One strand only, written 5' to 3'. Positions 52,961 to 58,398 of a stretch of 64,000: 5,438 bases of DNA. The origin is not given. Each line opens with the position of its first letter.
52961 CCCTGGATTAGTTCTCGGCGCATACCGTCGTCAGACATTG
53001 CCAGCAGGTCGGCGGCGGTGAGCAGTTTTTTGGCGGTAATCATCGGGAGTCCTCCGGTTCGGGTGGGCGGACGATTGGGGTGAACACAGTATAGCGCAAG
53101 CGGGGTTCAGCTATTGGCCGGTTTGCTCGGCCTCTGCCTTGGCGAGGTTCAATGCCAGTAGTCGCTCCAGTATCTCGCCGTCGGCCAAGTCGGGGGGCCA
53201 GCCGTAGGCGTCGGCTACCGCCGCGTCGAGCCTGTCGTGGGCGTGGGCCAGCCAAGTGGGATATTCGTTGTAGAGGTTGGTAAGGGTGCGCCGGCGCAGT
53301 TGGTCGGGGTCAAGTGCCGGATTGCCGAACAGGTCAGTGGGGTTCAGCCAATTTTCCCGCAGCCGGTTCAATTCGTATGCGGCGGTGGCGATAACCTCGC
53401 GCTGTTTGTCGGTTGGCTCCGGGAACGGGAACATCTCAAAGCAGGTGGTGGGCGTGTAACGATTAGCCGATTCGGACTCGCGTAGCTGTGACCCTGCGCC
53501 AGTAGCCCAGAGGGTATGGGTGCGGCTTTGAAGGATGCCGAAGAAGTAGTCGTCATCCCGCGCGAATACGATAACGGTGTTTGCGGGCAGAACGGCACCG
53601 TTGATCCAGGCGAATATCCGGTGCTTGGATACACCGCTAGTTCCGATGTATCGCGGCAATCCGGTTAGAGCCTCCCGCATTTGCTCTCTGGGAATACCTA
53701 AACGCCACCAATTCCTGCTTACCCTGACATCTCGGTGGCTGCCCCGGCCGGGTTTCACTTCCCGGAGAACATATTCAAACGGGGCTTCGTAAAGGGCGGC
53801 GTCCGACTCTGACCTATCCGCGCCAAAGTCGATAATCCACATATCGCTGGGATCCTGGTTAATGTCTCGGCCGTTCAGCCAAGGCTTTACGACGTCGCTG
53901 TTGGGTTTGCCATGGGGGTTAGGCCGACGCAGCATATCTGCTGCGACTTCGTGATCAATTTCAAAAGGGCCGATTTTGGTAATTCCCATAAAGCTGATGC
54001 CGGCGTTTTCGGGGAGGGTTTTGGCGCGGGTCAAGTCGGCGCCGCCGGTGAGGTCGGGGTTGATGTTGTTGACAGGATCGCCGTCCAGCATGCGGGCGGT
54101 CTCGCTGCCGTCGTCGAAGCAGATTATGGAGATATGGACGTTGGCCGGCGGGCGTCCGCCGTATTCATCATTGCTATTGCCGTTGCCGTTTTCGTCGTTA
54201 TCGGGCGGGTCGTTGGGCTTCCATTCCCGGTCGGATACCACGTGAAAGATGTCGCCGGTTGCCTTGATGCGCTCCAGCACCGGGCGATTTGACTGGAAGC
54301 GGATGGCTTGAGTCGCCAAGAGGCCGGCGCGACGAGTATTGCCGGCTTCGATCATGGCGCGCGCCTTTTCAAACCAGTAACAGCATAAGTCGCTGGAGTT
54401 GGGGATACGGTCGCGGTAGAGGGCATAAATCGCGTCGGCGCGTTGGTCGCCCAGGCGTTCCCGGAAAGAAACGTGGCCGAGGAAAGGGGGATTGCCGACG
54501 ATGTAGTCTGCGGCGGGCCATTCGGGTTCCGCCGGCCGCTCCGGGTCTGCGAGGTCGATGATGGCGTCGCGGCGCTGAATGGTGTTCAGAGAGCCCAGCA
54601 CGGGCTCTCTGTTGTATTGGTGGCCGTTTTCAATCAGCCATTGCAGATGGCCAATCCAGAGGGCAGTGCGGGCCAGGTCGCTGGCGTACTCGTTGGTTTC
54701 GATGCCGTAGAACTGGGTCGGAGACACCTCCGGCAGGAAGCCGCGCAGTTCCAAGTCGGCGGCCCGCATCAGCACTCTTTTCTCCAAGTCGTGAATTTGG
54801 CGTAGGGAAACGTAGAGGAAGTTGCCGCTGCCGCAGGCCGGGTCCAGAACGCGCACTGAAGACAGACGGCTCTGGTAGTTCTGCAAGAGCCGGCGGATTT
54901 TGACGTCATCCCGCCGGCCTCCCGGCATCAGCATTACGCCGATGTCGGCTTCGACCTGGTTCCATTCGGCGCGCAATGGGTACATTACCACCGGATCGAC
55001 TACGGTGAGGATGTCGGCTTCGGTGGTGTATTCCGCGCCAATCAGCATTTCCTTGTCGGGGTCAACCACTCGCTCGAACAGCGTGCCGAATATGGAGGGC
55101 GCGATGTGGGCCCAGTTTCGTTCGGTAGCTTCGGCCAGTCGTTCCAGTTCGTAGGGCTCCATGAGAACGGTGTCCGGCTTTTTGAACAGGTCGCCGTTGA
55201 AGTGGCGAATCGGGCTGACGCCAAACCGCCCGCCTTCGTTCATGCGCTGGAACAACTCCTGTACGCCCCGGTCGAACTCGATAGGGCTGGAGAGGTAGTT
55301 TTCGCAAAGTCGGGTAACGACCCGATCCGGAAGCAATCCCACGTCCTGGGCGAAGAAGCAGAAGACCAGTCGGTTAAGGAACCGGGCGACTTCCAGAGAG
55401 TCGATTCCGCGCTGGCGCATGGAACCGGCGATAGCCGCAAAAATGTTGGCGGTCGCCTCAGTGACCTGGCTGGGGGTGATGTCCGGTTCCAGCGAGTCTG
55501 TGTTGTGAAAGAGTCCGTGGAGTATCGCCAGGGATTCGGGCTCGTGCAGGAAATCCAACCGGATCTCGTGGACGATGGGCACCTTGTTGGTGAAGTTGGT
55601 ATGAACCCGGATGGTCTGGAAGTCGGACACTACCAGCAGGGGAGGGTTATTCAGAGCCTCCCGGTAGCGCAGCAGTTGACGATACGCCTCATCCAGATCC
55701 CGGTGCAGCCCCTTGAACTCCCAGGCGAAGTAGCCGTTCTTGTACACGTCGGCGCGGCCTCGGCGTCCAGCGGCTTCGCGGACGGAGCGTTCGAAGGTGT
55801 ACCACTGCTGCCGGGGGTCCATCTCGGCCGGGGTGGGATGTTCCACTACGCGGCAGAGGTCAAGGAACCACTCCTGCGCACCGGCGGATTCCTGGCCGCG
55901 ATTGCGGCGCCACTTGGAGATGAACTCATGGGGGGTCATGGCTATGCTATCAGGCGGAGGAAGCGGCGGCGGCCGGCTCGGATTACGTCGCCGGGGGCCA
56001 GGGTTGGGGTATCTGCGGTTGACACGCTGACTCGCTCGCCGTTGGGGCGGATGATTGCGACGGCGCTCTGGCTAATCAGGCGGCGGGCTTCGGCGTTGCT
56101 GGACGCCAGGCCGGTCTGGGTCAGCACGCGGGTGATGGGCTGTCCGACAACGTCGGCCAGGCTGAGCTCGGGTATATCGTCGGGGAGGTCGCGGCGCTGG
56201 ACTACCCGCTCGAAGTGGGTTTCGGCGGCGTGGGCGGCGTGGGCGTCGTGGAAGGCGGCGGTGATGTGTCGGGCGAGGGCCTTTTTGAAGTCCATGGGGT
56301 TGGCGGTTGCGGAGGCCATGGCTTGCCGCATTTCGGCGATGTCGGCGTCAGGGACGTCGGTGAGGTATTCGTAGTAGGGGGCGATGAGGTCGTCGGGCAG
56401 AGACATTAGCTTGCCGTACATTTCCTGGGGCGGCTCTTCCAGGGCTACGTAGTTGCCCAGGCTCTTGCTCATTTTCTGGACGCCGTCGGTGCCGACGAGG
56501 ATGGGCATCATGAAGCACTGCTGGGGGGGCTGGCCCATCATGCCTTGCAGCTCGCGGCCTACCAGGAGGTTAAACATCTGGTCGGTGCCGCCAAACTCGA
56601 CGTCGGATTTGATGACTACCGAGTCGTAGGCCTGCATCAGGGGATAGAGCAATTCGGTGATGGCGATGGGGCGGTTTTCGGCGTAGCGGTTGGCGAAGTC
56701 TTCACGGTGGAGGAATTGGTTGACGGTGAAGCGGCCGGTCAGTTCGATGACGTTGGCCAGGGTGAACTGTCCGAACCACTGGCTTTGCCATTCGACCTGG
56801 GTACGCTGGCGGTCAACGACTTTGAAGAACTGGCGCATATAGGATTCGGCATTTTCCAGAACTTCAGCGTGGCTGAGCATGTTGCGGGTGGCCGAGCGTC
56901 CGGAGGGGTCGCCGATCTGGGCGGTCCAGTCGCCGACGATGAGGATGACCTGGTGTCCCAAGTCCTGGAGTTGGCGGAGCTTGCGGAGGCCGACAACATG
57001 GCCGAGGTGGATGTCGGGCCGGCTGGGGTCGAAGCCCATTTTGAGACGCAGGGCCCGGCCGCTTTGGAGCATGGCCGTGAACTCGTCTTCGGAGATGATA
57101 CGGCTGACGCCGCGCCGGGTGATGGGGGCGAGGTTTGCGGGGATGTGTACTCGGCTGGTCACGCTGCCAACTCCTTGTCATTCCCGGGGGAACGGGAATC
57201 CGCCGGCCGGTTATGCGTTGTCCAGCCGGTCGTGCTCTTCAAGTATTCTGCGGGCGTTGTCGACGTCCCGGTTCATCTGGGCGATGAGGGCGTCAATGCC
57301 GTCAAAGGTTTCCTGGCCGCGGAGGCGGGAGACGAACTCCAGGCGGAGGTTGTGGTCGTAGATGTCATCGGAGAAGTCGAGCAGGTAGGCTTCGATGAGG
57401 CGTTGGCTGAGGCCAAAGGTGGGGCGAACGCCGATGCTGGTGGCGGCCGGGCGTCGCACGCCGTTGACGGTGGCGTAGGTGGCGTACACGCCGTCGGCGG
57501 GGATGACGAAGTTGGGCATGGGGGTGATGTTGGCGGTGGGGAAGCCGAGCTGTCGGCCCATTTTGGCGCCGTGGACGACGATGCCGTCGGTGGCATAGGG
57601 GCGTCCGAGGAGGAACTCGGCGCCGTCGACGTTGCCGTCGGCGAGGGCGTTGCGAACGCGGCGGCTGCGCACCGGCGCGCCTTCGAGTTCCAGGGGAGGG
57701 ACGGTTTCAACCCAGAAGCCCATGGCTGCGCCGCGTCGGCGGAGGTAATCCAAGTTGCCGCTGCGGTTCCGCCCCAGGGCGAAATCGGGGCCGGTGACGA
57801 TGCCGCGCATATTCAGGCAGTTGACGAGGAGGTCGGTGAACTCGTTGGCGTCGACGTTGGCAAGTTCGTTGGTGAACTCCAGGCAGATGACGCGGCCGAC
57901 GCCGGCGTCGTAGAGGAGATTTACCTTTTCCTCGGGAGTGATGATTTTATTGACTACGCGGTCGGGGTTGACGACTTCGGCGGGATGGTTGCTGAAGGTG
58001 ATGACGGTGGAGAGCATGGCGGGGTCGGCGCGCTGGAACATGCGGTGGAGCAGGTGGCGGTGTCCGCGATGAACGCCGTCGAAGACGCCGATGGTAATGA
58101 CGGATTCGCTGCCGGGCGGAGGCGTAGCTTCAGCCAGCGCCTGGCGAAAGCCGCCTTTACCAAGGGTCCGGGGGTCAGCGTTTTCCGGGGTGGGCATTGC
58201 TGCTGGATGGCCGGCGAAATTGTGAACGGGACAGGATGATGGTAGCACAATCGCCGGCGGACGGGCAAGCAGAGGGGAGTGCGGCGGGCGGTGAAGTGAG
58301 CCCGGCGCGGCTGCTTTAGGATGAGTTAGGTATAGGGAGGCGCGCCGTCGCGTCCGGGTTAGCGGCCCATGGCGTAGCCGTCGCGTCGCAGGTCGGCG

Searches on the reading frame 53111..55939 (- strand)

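Call 11: search_protein_families(library=pfam, proteins=[window:53111-55939:-])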
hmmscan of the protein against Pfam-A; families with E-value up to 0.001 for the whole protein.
window:53111-55939:- (942 aa): 6 families
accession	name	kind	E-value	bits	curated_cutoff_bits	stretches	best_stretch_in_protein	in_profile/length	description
PF20473.4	MmeI_Mtase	-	1.3e-30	106.9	27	1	349-547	8-203/259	MmeI, DNA-methyltransferase domain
PF20465.4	MmeI_hel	-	8.5e-12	46.1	27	1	183-252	2-75/75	MmeI, helicase spacer domain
PF20464.3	MmeI_N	-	1.7e-08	35.5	27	1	2-152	2-161/181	MmeI, N-terminal domain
PF20466.3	MmeI_TRD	-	2.9e-05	24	27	1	777-841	145-206/207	MmeI, target recognition domain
PF07669.17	Eco57I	-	0.00017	22.2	25.3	1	409-531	2-125/171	Eco57I restriction-modification methylase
PF02384.22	N6_Mtase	-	0.00021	21.2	20.4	1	360-489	46-138/311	N-6 DNA Methylase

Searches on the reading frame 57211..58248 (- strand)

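Call 11: search_protein_families(library=pfam, proteins=[window:57211-58248:-])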
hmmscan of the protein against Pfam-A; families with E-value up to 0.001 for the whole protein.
window:57211-58248:- (345 aa): 2 families
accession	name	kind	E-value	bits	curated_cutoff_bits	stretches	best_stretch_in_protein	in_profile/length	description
PF01687.23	Flavokinase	-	1.2e-41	142.2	19.6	1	214-336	1-124/124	Riboflavin kinase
PF06574.18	FAD_syn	-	5.5e-41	140.5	27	1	47-196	6-157/158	FAD synthetase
